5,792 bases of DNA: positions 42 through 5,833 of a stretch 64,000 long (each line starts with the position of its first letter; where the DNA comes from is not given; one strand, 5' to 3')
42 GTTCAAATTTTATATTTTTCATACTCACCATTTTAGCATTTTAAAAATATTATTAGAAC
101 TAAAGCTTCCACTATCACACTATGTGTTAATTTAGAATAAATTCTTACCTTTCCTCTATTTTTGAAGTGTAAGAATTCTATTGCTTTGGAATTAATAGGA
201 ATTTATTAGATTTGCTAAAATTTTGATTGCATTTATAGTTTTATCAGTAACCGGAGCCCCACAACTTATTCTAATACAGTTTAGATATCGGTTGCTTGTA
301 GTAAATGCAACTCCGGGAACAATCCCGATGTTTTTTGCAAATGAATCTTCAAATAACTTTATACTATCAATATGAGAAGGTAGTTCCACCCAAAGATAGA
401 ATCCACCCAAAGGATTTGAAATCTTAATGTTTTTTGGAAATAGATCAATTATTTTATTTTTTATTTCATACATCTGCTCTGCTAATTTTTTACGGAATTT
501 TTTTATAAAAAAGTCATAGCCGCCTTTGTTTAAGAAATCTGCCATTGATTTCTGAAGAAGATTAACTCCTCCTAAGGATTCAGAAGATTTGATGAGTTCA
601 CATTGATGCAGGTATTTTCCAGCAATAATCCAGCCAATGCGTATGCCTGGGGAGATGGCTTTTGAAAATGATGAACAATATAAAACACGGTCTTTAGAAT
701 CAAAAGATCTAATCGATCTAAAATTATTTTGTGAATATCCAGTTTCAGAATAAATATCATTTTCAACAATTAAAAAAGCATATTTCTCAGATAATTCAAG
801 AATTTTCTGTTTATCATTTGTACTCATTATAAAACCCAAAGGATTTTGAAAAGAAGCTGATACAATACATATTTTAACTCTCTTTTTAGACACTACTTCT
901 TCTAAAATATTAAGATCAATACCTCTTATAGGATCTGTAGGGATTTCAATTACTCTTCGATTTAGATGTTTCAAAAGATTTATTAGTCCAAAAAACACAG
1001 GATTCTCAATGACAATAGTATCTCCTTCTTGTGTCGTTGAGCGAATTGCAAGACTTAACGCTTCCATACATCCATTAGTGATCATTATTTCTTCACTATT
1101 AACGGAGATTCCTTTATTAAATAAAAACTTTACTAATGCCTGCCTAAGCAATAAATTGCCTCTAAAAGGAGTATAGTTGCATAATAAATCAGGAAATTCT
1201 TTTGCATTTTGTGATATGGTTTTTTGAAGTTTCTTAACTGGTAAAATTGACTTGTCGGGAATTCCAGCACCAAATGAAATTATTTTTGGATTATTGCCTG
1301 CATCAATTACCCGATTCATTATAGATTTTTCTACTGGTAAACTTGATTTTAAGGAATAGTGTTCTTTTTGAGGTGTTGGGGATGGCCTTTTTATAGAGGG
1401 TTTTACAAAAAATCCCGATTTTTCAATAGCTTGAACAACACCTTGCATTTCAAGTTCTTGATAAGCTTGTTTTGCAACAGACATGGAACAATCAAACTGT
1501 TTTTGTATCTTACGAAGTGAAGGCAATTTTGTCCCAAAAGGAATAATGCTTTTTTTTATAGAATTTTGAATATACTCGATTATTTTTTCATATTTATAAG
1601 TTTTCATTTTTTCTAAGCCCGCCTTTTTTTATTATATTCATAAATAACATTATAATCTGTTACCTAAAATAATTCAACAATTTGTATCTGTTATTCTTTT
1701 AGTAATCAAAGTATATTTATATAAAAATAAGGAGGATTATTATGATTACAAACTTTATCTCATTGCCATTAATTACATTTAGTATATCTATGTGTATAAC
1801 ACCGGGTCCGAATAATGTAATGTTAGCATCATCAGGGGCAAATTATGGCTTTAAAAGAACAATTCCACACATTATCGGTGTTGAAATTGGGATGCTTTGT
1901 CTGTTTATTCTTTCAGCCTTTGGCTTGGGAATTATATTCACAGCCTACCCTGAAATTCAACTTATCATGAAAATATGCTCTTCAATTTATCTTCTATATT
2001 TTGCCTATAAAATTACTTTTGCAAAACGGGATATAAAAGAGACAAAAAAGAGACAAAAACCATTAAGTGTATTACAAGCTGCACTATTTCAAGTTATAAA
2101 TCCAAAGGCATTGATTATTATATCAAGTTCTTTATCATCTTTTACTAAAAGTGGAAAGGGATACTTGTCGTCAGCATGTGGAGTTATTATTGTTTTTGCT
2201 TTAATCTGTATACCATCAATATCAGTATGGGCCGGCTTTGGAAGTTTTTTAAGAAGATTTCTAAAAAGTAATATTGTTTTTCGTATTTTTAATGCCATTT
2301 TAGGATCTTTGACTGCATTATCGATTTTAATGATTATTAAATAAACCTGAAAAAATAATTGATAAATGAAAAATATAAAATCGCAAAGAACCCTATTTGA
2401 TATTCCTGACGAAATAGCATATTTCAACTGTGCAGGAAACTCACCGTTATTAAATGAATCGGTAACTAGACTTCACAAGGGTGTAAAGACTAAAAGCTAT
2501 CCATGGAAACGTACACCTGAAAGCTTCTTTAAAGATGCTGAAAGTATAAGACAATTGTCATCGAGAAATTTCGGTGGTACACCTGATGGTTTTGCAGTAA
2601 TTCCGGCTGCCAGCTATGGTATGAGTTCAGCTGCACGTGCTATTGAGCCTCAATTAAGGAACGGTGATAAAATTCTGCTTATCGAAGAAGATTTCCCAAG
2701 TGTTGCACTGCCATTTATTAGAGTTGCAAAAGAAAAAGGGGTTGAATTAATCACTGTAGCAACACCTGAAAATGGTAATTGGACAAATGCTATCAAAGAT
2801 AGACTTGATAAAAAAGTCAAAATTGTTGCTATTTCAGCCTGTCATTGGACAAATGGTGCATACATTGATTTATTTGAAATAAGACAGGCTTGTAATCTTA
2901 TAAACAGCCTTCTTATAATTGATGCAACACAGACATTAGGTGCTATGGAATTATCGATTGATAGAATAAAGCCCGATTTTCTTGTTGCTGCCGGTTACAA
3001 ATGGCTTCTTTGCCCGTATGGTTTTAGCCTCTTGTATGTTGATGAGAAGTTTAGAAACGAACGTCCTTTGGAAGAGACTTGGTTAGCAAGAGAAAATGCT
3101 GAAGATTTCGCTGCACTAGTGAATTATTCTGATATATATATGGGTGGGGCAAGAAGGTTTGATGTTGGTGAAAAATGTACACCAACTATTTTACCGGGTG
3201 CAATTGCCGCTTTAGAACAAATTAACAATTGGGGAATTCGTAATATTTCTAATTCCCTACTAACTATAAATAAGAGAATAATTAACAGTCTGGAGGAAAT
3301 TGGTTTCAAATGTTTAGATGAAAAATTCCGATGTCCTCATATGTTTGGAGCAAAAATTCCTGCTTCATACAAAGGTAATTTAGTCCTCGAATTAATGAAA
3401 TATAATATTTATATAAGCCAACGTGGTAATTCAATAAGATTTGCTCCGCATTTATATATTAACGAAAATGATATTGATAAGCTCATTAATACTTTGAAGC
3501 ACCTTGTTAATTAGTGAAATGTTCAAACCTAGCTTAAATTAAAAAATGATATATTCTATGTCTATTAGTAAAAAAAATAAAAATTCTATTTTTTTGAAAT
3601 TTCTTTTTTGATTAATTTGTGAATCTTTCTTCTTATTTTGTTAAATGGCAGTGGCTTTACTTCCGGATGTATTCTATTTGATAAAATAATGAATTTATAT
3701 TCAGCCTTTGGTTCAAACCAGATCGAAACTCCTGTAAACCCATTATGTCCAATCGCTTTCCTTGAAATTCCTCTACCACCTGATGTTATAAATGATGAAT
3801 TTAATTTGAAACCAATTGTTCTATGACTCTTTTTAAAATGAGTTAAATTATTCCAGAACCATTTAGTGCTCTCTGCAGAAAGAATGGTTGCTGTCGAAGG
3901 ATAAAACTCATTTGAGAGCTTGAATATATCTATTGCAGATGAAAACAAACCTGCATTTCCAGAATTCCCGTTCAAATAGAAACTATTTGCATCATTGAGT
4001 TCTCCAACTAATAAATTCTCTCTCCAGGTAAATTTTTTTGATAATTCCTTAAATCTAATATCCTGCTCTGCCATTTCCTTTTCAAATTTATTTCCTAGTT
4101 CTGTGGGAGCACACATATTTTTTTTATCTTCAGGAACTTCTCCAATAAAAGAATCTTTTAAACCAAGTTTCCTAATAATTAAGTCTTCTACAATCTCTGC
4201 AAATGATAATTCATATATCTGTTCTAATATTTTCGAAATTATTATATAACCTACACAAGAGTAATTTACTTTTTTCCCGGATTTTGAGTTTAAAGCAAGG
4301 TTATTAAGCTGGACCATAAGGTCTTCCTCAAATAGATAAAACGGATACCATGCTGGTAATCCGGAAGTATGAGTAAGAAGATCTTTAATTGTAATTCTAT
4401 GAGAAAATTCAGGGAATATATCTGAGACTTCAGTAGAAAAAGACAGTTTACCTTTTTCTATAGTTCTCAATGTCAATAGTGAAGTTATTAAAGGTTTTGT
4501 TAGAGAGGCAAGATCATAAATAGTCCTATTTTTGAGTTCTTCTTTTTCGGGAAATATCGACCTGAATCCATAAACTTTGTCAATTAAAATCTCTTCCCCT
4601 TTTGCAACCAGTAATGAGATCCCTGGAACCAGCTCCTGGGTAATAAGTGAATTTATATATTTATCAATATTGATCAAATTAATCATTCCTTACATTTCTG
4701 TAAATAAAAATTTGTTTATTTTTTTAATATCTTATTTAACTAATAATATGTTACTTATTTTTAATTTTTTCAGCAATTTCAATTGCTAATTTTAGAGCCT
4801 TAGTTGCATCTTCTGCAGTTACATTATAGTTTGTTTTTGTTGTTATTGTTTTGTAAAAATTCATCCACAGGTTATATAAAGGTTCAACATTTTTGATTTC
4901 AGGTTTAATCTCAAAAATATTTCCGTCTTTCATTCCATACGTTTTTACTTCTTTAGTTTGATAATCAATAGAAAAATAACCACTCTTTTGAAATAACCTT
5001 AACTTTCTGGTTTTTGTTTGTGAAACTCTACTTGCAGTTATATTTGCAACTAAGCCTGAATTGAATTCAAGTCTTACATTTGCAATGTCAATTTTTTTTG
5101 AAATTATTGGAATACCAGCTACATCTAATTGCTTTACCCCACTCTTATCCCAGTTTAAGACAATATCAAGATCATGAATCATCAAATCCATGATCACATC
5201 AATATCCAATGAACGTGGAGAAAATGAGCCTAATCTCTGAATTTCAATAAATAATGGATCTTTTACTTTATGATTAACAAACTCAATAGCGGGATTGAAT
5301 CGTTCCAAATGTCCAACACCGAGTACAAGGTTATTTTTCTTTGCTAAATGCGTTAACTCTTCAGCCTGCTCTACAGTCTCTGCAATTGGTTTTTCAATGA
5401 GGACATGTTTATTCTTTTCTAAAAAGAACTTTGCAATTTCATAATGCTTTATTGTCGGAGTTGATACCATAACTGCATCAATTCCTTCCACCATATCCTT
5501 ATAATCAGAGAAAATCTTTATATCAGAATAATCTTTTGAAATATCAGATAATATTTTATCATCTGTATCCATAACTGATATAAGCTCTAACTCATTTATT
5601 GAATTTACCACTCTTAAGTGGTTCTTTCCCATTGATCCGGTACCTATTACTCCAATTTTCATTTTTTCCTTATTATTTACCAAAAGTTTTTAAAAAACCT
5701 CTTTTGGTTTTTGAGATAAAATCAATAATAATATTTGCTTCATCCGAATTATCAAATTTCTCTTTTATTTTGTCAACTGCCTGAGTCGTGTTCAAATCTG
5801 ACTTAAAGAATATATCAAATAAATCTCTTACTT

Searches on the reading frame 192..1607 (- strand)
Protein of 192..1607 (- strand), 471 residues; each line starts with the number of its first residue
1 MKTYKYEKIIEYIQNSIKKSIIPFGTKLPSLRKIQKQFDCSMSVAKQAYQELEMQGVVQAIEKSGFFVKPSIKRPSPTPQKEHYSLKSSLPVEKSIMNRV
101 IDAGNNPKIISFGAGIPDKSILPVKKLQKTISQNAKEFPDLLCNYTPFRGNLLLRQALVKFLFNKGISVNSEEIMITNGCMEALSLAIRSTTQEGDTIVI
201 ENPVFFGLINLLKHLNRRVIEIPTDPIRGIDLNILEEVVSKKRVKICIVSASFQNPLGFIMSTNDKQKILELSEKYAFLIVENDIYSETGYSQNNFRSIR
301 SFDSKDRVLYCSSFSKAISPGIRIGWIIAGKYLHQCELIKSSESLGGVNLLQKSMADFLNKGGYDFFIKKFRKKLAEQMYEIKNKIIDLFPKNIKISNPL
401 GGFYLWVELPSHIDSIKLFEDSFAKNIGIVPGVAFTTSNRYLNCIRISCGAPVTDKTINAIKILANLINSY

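Call 50: search_protein_families(library=pfam, proteins=[window:192-1607:-], max_evalue=0.00001)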
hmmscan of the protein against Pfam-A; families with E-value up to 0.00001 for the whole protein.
window:192-1607:- (471 aa): 2 families
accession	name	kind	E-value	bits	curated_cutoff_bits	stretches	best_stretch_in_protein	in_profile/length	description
PF00155.27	Aminotran_1_2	-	1.8e-34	120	19.7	1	108-459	2-355/361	Aminotransferase class I and II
PF00392.27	GntR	-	3.5e-12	46.2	27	1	5-68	1-64/64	Bacterial regulatory proteins, gntR family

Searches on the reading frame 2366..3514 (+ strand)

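Call 50: search_protein_families(library=pfam, proteins=[window:2366-3514:+], max_evalue=0.00001)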
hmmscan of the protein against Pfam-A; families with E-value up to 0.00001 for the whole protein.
window:2366-3514:+ (382 aa): 1 family
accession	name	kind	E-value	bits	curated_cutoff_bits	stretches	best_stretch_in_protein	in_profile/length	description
PF00266.25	Aminotran_5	-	1.6e-21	77.1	21.5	1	82-354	70-338/371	Aminotransferase class-V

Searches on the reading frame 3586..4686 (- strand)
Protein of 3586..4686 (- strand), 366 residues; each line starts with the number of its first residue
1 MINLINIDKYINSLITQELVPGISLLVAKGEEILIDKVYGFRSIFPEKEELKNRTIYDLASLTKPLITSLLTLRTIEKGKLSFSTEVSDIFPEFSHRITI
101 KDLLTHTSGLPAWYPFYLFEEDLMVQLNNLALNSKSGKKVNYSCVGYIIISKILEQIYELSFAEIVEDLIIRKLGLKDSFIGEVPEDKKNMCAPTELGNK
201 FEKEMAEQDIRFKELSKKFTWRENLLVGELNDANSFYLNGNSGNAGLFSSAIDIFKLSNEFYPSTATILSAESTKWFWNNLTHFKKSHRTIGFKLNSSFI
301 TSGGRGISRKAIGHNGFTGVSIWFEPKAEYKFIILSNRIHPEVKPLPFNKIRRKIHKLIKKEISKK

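Call 50: search_protein_families(library=pfam, proteins=[window:3586-4686:-], max_evalue=0.00001)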
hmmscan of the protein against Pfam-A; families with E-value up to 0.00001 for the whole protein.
window:3586-4686:- (366 aa): 1 family
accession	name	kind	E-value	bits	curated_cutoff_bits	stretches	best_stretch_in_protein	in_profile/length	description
PF00144.29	Beta-lactamase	-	9.9e-40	137.1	27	1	8-342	2-314/329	Beta-lactamase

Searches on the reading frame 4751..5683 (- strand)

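Call 53: search_protein_families(library=pfam, proteins=[window:4751-5683:-], max_evalue=0.00001)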
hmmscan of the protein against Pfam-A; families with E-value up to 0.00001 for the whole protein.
window:4751-5683:- (310 aa): 1 family
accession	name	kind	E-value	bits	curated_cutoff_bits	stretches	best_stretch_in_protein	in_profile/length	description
PF01408.29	GFO_IDH_MocA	-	1.5e-28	100.4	24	1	8-125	1-120/120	Oxidoreductase family, NAD-binding Rossmann fold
